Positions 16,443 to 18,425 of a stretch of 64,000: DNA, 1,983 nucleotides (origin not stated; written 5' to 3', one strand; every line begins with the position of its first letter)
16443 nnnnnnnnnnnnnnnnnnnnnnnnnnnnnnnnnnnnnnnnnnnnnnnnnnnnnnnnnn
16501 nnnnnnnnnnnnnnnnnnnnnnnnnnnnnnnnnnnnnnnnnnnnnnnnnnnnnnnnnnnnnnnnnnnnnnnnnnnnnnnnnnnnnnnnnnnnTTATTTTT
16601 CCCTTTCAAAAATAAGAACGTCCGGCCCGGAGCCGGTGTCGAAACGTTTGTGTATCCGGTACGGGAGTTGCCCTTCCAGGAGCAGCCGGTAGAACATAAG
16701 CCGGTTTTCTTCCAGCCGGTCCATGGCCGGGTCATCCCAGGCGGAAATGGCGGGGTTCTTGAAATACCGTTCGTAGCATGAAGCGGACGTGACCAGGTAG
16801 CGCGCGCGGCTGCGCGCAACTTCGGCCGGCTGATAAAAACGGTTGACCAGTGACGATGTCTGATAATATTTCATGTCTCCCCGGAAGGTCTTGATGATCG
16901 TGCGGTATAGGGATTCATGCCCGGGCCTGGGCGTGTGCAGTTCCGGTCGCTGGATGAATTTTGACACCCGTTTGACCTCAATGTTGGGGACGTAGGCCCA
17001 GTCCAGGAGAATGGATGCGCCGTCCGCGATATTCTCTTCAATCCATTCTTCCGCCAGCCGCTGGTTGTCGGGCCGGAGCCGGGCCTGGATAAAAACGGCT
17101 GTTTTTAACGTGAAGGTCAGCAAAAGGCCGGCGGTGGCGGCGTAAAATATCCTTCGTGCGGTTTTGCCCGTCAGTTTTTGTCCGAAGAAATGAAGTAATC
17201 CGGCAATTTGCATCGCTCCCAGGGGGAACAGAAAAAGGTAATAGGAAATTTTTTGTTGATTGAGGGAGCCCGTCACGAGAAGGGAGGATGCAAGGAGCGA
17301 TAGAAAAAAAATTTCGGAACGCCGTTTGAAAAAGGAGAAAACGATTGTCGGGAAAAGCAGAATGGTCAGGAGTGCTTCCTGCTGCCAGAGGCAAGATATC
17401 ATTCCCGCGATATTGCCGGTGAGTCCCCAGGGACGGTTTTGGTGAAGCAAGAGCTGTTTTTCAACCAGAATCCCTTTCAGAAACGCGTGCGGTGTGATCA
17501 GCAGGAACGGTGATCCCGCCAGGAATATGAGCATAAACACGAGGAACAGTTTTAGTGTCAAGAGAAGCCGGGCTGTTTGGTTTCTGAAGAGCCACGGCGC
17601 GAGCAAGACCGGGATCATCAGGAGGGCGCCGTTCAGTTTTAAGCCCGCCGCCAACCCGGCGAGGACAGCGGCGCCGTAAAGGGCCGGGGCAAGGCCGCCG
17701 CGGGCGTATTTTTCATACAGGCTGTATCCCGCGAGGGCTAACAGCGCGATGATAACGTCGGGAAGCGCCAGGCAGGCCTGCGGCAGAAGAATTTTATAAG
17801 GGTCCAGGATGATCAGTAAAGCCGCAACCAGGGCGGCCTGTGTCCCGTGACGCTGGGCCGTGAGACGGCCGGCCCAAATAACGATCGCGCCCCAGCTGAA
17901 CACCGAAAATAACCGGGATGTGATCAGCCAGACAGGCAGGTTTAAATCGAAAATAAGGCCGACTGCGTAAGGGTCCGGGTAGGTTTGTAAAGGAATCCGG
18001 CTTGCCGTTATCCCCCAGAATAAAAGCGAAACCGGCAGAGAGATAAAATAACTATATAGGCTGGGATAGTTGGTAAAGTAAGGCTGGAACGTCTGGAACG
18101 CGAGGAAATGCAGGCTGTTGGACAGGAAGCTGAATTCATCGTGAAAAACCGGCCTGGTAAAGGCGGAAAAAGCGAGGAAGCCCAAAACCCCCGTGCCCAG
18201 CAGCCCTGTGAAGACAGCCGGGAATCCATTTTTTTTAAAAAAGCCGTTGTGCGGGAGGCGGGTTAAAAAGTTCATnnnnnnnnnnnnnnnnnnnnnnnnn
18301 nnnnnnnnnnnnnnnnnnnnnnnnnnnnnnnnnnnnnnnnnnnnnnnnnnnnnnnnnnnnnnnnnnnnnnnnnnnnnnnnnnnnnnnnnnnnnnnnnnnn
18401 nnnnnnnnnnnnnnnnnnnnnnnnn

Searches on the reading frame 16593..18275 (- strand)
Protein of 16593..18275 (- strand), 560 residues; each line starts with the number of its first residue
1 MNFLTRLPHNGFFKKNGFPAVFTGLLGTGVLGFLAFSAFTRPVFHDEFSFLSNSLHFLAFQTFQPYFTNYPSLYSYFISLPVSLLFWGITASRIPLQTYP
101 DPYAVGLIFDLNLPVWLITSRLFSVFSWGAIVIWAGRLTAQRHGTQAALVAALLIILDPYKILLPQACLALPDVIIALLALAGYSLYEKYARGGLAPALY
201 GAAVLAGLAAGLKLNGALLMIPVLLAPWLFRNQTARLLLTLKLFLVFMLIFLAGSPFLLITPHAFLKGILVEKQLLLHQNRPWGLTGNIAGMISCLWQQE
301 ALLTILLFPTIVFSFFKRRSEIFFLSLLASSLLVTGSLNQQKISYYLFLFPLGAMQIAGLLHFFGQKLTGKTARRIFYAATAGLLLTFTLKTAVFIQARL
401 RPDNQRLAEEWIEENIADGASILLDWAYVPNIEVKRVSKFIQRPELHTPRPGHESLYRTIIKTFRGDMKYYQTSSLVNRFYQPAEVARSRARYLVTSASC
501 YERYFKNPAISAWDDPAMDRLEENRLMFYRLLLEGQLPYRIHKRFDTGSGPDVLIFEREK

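Call 11: search_protein_families(library=pfam, proteins=[window:16593-18275:-])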
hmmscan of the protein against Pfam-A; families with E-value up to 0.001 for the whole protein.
window:16593-18275:- (560 aa): 0 families

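Call 25: find_encoding_contigs(protein=window:16593-18275:-, flank=10000, max_places=6)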
Protein window:16593-18275:- (560 aa): 1 contig read that carries it; 1 place shown.
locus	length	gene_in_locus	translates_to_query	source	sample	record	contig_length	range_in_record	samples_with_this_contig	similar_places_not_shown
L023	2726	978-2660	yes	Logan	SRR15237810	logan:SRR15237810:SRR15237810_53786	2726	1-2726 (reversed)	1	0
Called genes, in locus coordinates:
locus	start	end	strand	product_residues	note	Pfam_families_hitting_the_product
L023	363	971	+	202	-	PF00753:Lactamase_B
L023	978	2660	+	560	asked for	-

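Call 26: find_homologous_proteins(query=window:16593-18275:-)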
Query window:16593-18275:- (560 aa): 7 proteins with E <= 0.001 among 8000 candidates.
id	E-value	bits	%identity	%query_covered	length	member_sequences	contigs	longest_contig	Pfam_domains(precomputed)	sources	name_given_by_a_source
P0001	0.0e+0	1251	100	100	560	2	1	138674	-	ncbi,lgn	-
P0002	2.1e-219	748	60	100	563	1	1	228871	PF13231.13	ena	-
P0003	5.1e-219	747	81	77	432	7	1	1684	-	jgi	-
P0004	7.1e-206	703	61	96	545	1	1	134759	-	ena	-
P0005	2.0e-61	227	32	95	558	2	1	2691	-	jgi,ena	-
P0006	2.2e-5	42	30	40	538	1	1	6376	PF02366.25,PF13231.13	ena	-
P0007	7.6e-5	40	25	19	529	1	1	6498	PF02366.25,PF13231.13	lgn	-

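Call 27: find_encoding_contigs(protein=P0002, flank=10000, max_places=3)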
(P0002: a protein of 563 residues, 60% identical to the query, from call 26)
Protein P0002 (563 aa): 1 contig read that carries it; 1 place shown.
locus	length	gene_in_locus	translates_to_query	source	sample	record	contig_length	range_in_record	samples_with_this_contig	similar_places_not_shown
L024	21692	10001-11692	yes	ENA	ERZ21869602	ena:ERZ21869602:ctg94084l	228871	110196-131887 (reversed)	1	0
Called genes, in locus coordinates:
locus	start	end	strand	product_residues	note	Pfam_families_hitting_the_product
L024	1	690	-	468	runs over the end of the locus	PF00425:Chorismate_bind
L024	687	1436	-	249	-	PF01209:Ubie_methyltran, PF13489:Methyltransf_23, PF13847:Methyltransf_31, PF08241:Methyltransf_11, PF08242:Methyltransf_12, PF13649:Methyltransf_25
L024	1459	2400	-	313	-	PF07992:Pyr_redox_2, PF13738:Pyr_redox_3, PF00070:Pyr_redox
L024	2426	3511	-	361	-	PF04055:Radical_SAM, PF06968:BATS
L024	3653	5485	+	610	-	-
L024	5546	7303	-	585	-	PF13667:ThiC-associated, PF01964:ThiC_Rad_SAM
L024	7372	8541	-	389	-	PF08495:FIST, PF10442:FIST_C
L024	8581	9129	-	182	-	PF00578:AhpC-TSA, PF08534:Redoxin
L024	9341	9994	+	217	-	PF00753:Lactamase_B, PF12706:Lactamase_B_2 (weak)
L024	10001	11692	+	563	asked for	PF13231:PMT_2 (weak)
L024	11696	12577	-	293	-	PF00106:adh_short, PF23441:SDR (weak), PF08659:KR, PF13561:adh_short_C2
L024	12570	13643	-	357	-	PF01264:Chorismate_synt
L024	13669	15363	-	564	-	PF00920:ILVD_EDD_N, PF24877:ILV_EDD_C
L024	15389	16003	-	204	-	PF00694:Aconitase_C, PF27512:LeuD, PF27434:LeuD_C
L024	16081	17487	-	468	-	PF00330:Aconitase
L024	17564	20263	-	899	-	PF00330:Aconitase, PF00694:Aconitase_C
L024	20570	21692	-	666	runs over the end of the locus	PF01841:Transglut_core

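Call 28: find_encoding_contigs(protein=P0004, flank=10000, max_places=3)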
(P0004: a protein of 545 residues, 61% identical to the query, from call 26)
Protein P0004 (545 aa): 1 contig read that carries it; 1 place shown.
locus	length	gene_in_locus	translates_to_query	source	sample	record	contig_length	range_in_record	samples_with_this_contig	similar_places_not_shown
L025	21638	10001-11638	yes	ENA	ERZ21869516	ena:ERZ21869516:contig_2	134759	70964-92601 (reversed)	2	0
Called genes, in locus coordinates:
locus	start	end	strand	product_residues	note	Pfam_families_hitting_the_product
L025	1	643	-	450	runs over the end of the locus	PF00425:Chorismate_bind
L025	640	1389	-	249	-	PF01209:Ubie_methyltran, PF13489:Methyltransf_23, PF13847:Methyltransf_31, PF08241:Methyltransf_11, PF08242:Methyltransf_12, PF13649:Methyltransf_25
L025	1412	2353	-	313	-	PF07992:Pyr_redox_2, PF13738:Pyr_redox_3, PF00070:Pyr_redox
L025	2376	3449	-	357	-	PF04055:Radical_SAM, PF06968:BATS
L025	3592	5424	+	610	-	-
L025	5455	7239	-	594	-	PF13667:ThiC-associated, PF01964:ThiC_Rad_SAM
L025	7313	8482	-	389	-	PF08495:FIST, PF10442:FIST_C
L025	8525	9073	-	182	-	PF00578:AhpC-TSA, PF08534:Redoxin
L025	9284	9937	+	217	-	PF00753:Lactamase_B, PF12706:Lactamase_B_2 (weak)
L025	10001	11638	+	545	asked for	-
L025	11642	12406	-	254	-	PF00106:adh_short, PF08659:KR, PF13561:adh_short_C2, PF23441:SDR (faint)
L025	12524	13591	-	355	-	PF01264:Chorismate_synt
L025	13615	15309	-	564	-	PF00920:ILVD_EDD_N, PF24877:ILV_EDD_C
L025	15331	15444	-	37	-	PF27434:LeuD_C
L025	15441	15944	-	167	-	PF00694:Aconitase_C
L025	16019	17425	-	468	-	PF00330:Aconitase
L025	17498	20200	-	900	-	PF00330:Aconitase, PF00694:Aconitase_C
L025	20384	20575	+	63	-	-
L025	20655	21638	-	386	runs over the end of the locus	-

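Call 29: find_encoding_contigs(protein=P0003, flank=10000, max_places=3)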
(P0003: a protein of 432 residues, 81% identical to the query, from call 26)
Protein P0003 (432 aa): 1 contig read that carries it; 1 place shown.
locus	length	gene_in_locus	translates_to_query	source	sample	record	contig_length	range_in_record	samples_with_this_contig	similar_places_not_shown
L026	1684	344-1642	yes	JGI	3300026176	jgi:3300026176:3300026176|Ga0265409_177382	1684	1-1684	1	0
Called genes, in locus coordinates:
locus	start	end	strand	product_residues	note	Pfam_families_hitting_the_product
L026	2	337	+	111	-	?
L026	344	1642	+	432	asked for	-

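Call 49: find_encoding_contigs(protein=P0015, flank=10000, max_places=3)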
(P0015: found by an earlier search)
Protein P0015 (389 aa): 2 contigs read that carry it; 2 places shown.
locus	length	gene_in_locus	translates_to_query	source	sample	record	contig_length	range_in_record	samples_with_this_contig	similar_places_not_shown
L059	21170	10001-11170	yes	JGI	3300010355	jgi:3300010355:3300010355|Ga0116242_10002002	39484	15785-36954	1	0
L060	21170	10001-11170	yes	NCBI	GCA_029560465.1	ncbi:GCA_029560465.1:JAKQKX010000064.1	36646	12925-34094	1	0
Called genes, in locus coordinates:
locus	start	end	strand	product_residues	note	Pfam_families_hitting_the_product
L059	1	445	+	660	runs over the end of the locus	PF01841:Transglut_core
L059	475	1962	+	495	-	-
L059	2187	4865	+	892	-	PF00330:Aconitase, PF00694:Aconitase_C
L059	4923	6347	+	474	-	PF00330:Aconitase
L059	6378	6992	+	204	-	PF00694:Aconitase_C, PF27512:LeuD, PF27434:LeuD_C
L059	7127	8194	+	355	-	PF01264:Chorismate_synt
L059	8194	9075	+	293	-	PF00106:adh_short, PF08659:KR, PF23441:SDR (weak), PF13561:adh_short_C2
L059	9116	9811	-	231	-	PF00753:Lactamase_B, PF12706:Lactamase_B_2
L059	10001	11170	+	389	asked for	PF08495:FIST, PF10442:FIST_C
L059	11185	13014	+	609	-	PF13667:ThiC-associated, PF01964:ThiC_Rad_SAM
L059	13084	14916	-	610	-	-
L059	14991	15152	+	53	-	-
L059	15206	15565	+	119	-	PF18019:Cas3_HD (weak), PF01966:HD (weak)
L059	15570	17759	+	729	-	PF01966:HD, PF18019:Cas3_HD, PF00270:DEAD, PF04851:ResIII (weak), PF00271:Helicase_C (weak), PF22590:Cas3-like_C_2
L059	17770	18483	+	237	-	PF09704:Cas_Cas5d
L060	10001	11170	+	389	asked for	PF08495:FIST, PF10442:FIST_C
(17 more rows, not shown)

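Call 50: find_encoding_contigs(protein=P0010, flank=10000, max_places=3)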
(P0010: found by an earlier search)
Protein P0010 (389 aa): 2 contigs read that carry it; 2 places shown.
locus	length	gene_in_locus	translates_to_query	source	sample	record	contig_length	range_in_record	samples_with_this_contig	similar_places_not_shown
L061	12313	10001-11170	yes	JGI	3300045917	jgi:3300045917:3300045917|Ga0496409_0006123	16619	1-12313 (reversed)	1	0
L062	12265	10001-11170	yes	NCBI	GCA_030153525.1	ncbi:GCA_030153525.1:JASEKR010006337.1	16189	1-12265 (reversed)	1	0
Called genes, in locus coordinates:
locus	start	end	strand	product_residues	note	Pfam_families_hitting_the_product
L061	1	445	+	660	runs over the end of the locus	PF01841:Transglut_core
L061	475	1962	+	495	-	-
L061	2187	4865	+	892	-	PF00330:Aconitase, PF00694:Aconitase_C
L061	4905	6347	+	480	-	PF00330:Aconitase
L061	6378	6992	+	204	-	PF00694:Aconitase_C, PF27512:LeuD, PF27434:LeuD_C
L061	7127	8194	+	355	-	PF01264:Chorismate_synt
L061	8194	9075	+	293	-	PF00106:adh_short, PF08659:KR, PF23441:SDR (weak), PF13561:adh_short_C2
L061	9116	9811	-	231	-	PF00753:Lactamase_B, PF12706:Lactamase_B_2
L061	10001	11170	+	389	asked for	PF08495:FIST, PF10442:FIST_C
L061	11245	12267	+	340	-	PF13667:ThiC-associated, PF01964:ThiC_Rad_SAM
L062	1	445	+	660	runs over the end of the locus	PF01841:Transglut_core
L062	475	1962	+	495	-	-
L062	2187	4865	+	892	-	PF00330:Aconitase, PF00694:Aconitase_C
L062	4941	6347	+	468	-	PF00330:Aconitase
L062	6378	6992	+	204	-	PF00694:Aconitase_C, PF27512:LeuD, PF27434:LeuD_C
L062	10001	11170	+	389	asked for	PF08495:FIST, PF10442:FIST_C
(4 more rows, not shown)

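Call 56: find_encoding_contigs(protein=P0014, flank=10000, max_places=3)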
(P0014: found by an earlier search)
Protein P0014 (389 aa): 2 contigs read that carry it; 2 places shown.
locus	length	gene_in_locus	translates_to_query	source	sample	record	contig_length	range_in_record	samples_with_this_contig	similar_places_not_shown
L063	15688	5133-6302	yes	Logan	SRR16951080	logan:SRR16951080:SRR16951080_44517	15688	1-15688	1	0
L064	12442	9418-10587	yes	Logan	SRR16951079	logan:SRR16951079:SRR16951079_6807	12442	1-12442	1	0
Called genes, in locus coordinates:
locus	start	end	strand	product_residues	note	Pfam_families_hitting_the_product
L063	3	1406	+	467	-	?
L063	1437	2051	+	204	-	PF00694:Aconitase_C, PF27512:LeuD, PF27434:LeuD_C (weak)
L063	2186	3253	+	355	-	PF01264:Chorismate_synt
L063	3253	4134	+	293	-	PF00106:adh_short, PF08659:KR, PF23441:SDR (weak), PF13561:adh_short_C2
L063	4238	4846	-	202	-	PF00753:Lactamase_B, PF12706:Lactamase_B_2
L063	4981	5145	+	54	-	-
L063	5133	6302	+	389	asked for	PF08495:FIST, PF10442:FIST_C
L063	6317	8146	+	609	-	PF13667:ThiC-associated, PF01964:ThiC_Rad_SAM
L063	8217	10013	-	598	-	-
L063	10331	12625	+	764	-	PF18019:Cas3_HD, PF01966:HD (weak), PF00271:Helicase_C (faint), PF00270:DEAD, PF04851:ResIII (weak), PF22590:Cas3-like_C_2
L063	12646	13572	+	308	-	PF03787:RAMPs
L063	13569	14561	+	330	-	PF03787:RAMPs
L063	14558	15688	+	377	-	?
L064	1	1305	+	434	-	?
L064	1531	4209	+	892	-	PF00330:Aconitase, PF00694:Aconitase_C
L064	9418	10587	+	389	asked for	PF08495:FIST, PF10442:FIST_C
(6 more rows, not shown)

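Call 57: find_encoding_contigs(protein=P0011, flank=10000, max_places=3)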
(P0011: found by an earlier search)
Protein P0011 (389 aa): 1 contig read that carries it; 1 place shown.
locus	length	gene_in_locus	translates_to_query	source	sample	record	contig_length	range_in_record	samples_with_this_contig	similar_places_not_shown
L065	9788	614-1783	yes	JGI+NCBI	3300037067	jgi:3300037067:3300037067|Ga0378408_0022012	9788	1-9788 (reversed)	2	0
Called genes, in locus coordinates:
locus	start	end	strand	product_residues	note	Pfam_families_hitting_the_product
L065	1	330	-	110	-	PF00753:Lactamase_B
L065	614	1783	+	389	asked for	PF08495:FIST, PF10442:FIST_C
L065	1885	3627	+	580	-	PF13667:ThiC-associated, PF01964:ThiC_Rad_SAM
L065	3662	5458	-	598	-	-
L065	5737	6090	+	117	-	-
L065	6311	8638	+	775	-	PF01966:HD (weak), PF04851:ResIII, PF00270:DEAD, PF00271:Helicase_C (weak), PF22590:Cas3-like_C_2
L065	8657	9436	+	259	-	PF09704:Cas_Cas5d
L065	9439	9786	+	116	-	PF09709:Cas_Csd1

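Call 58: find_encoding_contigs(protein=P0013, flank=10000, max_places=3)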
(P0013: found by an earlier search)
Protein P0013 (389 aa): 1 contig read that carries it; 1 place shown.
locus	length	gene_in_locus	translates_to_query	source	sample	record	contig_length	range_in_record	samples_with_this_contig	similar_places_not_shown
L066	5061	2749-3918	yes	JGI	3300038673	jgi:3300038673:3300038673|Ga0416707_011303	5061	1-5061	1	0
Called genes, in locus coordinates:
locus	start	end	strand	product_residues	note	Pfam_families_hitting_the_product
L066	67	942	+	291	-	PF01264:Chorismate_synt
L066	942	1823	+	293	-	PF00106:adh_short, PF08659:KR, PF23441:SDR (weak), PF13561:adh_short_C2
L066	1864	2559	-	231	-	PF00753:Lactamase_B, PF12706:Lactamase_B_2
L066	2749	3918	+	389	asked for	PF08495:FIST, PF10442:FIST_C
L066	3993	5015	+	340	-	PF13667:ThiC-associated, PF01964:ThiC_Rad_SAM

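Call 72: search_solved_structures(query=A4, max_evalue=1)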
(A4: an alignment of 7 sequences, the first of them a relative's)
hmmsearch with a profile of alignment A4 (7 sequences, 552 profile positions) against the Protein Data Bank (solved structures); distinct sequences matched with E-value up to 1: 3.
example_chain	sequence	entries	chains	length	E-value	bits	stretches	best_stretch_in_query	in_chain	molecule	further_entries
7unj_A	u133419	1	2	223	0.41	12.6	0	350-409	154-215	SP1-ZnPPaM designed chlorophyll dimer protein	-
8eis_A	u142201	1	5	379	0.42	12.5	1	18-74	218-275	Octopus sensory receptor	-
9e6b_A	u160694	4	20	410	0.46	12.4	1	18-74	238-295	Chemotactile receptor CRT1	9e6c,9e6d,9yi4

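Call 76: search_protein_families(library=ncbifam, proteins=[window:16593-18275:-], max_evalue=0.01)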
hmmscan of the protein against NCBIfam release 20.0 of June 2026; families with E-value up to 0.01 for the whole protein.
window:16593-18275:- (560 aa): 0 families
